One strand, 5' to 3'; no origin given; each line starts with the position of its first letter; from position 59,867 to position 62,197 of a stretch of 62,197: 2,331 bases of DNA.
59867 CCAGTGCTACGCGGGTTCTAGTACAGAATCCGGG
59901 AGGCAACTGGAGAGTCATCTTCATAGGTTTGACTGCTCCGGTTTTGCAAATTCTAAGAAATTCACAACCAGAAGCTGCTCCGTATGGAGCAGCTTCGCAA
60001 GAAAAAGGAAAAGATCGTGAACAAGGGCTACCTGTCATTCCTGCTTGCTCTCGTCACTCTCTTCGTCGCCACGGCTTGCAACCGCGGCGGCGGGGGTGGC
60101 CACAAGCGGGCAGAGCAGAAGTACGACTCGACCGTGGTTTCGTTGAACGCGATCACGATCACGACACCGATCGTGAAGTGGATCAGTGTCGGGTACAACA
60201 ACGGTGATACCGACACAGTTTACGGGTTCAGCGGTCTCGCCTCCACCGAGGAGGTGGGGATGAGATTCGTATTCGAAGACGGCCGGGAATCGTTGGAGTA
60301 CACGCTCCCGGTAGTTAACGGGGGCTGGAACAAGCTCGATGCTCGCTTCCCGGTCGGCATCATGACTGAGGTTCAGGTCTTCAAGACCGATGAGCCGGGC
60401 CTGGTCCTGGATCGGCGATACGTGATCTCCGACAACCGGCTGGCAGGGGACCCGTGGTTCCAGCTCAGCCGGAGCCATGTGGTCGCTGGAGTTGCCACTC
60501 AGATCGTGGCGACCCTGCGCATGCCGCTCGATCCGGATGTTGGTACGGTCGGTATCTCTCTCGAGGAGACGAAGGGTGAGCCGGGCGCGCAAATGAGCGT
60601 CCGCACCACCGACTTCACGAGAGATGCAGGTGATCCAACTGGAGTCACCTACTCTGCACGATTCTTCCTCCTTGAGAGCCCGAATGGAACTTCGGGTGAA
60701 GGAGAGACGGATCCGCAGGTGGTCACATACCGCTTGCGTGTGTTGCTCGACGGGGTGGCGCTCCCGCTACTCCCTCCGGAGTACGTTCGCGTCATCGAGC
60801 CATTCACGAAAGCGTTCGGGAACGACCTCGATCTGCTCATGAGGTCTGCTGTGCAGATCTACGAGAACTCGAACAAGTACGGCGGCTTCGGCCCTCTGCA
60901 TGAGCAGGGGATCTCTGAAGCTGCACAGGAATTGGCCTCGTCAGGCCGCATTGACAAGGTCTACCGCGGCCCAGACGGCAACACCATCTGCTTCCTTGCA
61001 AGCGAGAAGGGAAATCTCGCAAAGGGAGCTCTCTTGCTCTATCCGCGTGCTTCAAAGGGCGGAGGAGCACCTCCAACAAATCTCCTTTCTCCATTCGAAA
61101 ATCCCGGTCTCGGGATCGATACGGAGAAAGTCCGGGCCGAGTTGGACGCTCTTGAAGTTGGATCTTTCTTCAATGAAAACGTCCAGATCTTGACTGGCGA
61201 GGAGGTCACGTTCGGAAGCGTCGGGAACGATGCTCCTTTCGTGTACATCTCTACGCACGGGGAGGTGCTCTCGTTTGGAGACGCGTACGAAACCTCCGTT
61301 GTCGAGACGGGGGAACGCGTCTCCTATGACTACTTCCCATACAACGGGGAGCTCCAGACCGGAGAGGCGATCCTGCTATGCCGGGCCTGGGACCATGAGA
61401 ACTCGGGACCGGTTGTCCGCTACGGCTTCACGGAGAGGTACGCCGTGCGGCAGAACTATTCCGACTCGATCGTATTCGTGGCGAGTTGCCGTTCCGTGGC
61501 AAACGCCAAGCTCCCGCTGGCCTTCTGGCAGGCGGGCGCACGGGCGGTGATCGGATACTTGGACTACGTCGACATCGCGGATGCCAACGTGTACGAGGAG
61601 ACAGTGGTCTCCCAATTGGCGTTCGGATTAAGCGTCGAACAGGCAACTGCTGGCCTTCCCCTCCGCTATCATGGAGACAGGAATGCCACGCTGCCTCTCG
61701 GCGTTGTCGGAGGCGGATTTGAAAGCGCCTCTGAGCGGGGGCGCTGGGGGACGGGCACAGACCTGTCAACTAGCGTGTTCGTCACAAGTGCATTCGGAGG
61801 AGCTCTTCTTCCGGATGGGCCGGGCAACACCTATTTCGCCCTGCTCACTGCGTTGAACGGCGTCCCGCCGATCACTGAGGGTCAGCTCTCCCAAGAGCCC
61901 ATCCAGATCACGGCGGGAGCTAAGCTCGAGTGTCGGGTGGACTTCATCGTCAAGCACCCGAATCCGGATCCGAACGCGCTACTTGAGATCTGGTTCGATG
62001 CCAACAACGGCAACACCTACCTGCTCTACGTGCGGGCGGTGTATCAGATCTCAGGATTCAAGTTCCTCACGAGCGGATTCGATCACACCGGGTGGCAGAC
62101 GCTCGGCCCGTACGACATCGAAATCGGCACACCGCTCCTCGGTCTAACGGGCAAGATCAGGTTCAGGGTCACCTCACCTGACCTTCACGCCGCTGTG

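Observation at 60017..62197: Hidden 727+ aa lipoprotein with a caspase/CHAT-like His-Cys dyad, absent from the ORF track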

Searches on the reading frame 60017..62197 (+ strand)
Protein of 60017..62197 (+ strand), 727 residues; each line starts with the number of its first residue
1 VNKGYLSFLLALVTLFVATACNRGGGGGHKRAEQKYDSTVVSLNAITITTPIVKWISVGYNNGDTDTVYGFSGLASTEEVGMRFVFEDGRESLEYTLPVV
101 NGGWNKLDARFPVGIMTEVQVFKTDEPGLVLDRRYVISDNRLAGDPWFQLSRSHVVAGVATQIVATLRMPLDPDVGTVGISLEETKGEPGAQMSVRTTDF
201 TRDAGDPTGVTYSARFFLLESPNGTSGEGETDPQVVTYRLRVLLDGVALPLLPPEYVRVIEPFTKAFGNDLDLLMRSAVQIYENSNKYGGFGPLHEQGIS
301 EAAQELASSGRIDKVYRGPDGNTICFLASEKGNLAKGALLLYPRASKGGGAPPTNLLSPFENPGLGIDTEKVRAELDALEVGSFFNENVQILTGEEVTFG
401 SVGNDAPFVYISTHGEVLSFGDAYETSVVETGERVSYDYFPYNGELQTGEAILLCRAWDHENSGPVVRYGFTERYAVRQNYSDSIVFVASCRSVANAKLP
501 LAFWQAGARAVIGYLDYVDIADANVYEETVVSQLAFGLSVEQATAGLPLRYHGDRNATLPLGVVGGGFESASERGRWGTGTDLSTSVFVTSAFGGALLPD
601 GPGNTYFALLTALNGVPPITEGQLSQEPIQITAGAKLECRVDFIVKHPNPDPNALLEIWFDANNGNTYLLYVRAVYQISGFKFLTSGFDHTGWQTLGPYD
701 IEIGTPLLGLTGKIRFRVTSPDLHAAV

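Call 5: search_protein_families(library=pfam, proteins=[window:60017-62197:+], max_evalue=10)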
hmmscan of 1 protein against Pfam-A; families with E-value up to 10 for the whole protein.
window:60017-62197:+ (727 aa): 1 family
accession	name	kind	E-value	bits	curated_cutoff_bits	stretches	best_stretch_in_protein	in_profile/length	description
PF12770.12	CHAT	-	0.015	15.2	24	1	376-543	108-258/289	CHAT domain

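Call 6: search_protein_families(library=ncbifam, proteins=[window:60017-62197:+], max_evalue=10)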
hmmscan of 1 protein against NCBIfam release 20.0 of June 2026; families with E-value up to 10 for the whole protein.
window:60017-62197:+ (727 aa): 0 families

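Call 7: search_solved_structures(query=window:60017-62197:+, max_evalue=10)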
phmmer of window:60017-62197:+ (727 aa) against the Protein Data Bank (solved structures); distinct sequences matched with E-value up to 10: 0.

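Call 9: find_homologous_proteins(query=window:60017-62197:+)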
Query window:60017-62197:+: the 8000 candidates sharing most words with the query were scored; none scored E <= 0.001.

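Call 20: search_protein_representatives(protein=window:60017-62197:+)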
Query: 727 residues. Proteins with E-value up to 0.001 (for the whole library): 6; up to 1e-10: 1; up to 1e-30: 0. The best 6 are listed.
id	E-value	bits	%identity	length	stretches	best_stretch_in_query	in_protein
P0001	3.9e-11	58.5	30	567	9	44-106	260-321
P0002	2.4e-07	45.9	33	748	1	417-644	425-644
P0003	2.5e-05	39.3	30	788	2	425-523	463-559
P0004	6.5e-05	37.9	37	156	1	470-602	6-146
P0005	8.5e-04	34.2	35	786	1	429-573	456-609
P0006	8.7e-04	34.2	37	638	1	467-615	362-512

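Call 22: search_protein_families(library=pfam, proteins=[P0001, P0002, P0003, P0004, P0005, P0006], max_evalue=1)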
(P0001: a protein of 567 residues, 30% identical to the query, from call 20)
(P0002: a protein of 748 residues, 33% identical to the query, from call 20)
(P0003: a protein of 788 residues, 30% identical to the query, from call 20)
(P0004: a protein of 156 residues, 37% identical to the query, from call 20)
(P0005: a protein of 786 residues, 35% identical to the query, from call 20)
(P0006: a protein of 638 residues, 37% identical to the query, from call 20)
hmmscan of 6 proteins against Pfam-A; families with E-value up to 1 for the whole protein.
P0001 (567 aa): 6 families
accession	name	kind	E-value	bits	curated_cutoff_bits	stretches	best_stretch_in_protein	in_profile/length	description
PF13434.12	Lys_Orn_oxgnase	-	3.5e-11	43.3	21.3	0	190-217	49-76/339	L-lysine 6-monooxygenase/L-ornithine 5-monooxygenase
PF00411.24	Ribosomal_S11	-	3.4e-08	34.3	25.1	0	8-23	4-19/110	Ribosomal protein S11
PF01127.27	Sdh_cyt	-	1.3e-06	28.9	25.8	0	292-325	82-119/122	Succinate dehydrogenase/Fumarate reductase transmembrane subunit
PF20849.2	TelK_muzzle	-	2.3e-05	24.9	27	0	215-246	76-107/118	Protelomerase, muzzle domain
PF12000.14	Glyco_trans_4_3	-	0.00076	19.7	25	0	378-401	72-95/168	Glycosyl transferase family 4 group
PF04339.18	FemAB_like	-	0.91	9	27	0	129-152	3-26/369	Peptidogalycan biosysnthesis/recognition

P0002 (748 aa): 2 families
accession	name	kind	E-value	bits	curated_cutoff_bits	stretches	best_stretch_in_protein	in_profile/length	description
PF09136.16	Glucodextran_B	-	0.092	13.1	27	1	49-124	5-76/83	Glucodextranase, domain B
PF05544.16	Pro_racemase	-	0.097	12.2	27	1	180-247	252-320/325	Proline racemase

P0003 (788 aa): 1 family
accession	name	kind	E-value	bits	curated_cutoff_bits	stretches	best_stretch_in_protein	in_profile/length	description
PF09136.16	Glucodextran_B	-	0.035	14.5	27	1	100-141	31-72/83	Glucodextranase, domain B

P0004 (156 aa): 1 family
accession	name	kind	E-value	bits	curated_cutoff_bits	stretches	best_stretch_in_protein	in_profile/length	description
PF12770.12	CHAT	-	0.039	13.8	24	1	13-79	185-260/289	CHAT domain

P0005 (786 aa): 1 family
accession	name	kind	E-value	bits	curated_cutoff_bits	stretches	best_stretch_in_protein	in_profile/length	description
PF09136.16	Glucodextran_B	-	0.13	12.7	27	1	112-153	31-71/83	Glucodextranase, domain B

P0006 (638 aa): 1 family
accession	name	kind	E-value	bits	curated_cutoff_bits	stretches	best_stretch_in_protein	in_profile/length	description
PF00656.27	Peptidase_C14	-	0.078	13.1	21.4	1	271-329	25-90/233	Caspase domain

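Call 25: find_homologous_proteins(query=A1)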
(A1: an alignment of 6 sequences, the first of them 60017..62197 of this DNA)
Query A1 (6 sequences) (727 aa, profile of the alignment): 2 proteins with E <= 0.001 among 8000 candidates.
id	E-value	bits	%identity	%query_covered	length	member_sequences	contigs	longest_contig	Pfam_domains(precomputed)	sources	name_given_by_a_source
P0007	3.7e-15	73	26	8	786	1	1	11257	PF00413.31,PF17957.8,PF09136.17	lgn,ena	-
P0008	1.3e-7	48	35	5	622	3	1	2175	-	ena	-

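Call 26: search_solved_structures(query=A1, max_evalue=10, show_alignments=2)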
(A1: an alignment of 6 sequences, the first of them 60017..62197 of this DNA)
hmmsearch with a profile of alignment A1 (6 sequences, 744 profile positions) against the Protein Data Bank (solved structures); distinct sequences matched with E-value up to 10: 2.
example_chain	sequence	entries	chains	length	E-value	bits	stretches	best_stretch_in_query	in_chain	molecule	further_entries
7xfs_A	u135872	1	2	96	0.31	12.3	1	694-734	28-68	Putative zinc metalloprotease PA3649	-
8qai_A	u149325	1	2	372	5.4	8.2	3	250-293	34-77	sc-CC-7-LI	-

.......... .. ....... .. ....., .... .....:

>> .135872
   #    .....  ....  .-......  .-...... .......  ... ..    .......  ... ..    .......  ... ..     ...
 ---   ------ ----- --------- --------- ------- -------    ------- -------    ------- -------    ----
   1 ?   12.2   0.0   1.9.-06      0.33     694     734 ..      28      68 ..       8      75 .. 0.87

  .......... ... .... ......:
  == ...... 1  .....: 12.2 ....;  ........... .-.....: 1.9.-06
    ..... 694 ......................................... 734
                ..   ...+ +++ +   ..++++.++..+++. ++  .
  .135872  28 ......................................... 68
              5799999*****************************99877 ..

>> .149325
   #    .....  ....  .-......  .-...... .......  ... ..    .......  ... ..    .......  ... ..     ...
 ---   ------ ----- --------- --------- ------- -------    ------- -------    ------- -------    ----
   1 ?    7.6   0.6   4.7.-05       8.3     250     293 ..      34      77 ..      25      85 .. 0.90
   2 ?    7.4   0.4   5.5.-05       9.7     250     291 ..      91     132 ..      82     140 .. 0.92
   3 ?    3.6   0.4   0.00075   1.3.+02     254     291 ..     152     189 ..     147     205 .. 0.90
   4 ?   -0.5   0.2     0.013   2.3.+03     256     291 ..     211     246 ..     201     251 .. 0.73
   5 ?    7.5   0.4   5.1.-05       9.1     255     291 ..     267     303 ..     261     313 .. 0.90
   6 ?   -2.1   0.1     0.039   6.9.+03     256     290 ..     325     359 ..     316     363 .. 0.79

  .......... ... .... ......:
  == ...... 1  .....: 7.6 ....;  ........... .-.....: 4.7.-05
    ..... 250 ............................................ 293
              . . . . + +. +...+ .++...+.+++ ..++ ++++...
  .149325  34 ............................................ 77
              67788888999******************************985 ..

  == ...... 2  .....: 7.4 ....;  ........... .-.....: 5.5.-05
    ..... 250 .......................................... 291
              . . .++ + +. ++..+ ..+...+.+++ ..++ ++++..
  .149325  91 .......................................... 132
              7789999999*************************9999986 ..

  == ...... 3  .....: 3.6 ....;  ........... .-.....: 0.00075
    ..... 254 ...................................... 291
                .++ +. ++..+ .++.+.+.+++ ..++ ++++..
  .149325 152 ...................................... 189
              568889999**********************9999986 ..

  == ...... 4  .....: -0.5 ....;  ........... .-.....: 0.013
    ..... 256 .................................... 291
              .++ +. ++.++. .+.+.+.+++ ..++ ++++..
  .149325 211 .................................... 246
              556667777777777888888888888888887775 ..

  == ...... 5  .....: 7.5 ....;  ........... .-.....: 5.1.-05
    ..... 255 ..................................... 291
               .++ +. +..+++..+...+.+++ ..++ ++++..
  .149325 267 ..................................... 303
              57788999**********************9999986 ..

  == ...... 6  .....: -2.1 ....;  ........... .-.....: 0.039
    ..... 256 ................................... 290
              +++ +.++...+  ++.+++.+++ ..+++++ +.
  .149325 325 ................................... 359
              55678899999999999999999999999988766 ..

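Call 28: find_encoding_contigs(protein=P0007, flank=10000)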
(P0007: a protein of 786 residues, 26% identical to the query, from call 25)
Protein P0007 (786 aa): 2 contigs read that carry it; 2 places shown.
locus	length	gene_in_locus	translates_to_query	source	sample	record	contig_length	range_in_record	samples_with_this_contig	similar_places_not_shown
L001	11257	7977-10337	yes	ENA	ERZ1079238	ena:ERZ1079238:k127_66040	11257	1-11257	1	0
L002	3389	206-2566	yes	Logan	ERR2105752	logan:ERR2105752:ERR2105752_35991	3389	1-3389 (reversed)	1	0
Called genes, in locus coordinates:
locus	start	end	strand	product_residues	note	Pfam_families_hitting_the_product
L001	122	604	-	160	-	PF00072:Response_reg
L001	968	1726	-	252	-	PF01011:PQQ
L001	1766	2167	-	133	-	-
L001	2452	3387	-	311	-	PF13483:Lactamase_B_3, PF12706:Lactamase_B_2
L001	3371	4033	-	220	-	PF00174:Oxidored_molyb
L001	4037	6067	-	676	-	PF00890:FAD_binding_2 (weak), PF07992:Pyr_redox_2, PF13738:Pyr_redox_3, PF12838:Fer4_7 (weak), PF13187:Fer4_9 (weak), PF13237:Fer4_10, PF14697:Fer4_21, PF00037:Fer4 (weak), +7 more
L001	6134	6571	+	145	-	-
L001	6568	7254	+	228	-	-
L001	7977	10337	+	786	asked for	PF00413:Peptidase_M10, PF09136:Glucodextran_B (faint), PF17957:Big_7 (faint)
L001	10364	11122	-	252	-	PF03807:F420_oxidored (faint), PF02153:PDH_N, PF20463:PDH_C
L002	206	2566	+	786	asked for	PF00413:Peptidase_M10, PF09136:Glucodextran_B (faint), PF17957:Big_7 (faint)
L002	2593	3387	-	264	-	?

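Call 29: predict_structure(protein=window:60017-62197:+)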
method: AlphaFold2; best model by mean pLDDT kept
length: 727 residues; sequences in the alignment: 1
mean_pLDDT: 31.6   pTM: 0.23
mean pLDDT of the five models: 31.6, 26.1, 25.5, 24.5, 23.7
residues with pLDDT >= 90: 0; 70-90: 0; 50-70: 12; < 50: 715
segments of 3 or more residues with pLDDT < 50: 3-303, 316-324, 327-727
pLDDT, mean of each block of 10 residues (from residue 1): 45 42 33 27 26 29 30 27 33 31 23 22 24 27 32 29 35 36 38 37 36 38 39 34 31 28 33 42 38 40 50 48 46 39 32 33 38 41 31 30 31 28 24 28 27 29 26 24 29 30 32 29 28 29 29 29 25 23 23 25 28 30 29 27 31 33 33 29 24 30 29 32 32
secondary structure, 60 per line:
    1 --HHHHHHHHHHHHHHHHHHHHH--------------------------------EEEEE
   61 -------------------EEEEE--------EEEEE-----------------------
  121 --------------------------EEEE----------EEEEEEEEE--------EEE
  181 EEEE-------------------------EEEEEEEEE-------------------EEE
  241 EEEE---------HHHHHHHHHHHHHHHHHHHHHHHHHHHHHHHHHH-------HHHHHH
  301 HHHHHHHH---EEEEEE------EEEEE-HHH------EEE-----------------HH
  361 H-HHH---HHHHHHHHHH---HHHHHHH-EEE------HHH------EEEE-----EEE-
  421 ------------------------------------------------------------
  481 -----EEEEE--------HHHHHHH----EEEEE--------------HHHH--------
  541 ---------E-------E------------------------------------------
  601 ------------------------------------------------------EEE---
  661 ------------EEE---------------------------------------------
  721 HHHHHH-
elements in order (helices of 4 or more, strands of 3 or more residues): H3-23 E56-60 E80-84 E93-97 E147-150 E161-169 E178-184 E210-218 E238-244 H254-287 H295-308 E312-317 E324-328 E339-341 H369-378 H382-388 E390-392 E408-411 E417-419 E486-490 H499-505 E510-514 H529-532 E655-657 E673-675 H721-726

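Call 64: predict_structure(alignment_id=A4)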
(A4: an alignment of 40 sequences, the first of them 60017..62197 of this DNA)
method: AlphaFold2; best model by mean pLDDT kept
length: 727 residues; sequences in the alignment: 40
mean_pLDDT: 72.0   pTM: 0.67
mean pLDDT of the five models: 72.0, 70.3, 69.9, 69.5, 68.9
residues with pLDDT >= 90: 92; 70-90: 367; 50-70: 146; < 50: 122
segments of 3 or more residues with pLDDT < 50: 1-3, 21-44, 51-63, 200-207, 225-231, 350-366, 380-387, 562-585, 601-603, 613-619, 702-704, 723-727
pLDDT, mean of each block of 10 residues (from residue 1): 63 67 35 28 47 34 62 76 89 85 73 86 83 83 80 87 82 73 70 57 48 79 54 76 85 87 90 94 83 91 96 90 91 87 68 36 49 66 49 75 72 87 76 79 84 86 84 70 83 85 82 86 85 87 92 82 41 37 47 58 56 47 67 75 69 79 86 74 64 73 65 79 52
secondary structure, 60 per line:
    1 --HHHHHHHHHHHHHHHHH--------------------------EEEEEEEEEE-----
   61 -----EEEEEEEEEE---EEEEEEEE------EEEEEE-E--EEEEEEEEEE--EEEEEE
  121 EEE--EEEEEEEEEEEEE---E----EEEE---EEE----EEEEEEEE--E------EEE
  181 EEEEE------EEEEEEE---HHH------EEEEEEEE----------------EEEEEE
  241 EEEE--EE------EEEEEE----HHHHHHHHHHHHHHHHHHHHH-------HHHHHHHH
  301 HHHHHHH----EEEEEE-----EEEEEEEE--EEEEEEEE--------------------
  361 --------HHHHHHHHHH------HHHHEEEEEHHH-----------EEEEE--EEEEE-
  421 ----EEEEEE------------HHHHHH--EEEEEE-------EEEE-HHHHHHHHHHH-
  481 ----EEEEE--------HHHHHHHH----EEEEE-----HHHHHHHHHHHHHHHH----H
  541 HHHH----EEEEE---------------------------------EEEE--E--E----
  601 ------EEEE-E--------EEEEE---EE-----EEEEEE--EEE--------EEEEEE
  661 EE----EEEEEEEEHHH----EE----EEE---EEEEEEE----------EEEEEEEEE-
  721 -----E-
elements in order (helices of 4 or more, strands of 3 or more residues): H3-19 E46-55 E66-75 E79-86 E93-98 E103-112 E115-123 E126-138 E147-150 E154-156 E161-168 E178-185 E192-198 E211-218 E235-244 E255-260 H265-285 H293-307 E312-317 E323-330 E333-340 H369-378 H385-388 E389-393 E408-412 E415-419 E425-430 H443-448 E451-456 E464-467 H469-479 E485-489 H498-505 E510-514 H520-535 H540-544 E549-553 E587-590 E607-610 E621-625 E636-641 E644-646 E655-662 E667-674 E688-690 E694-700 E711-719
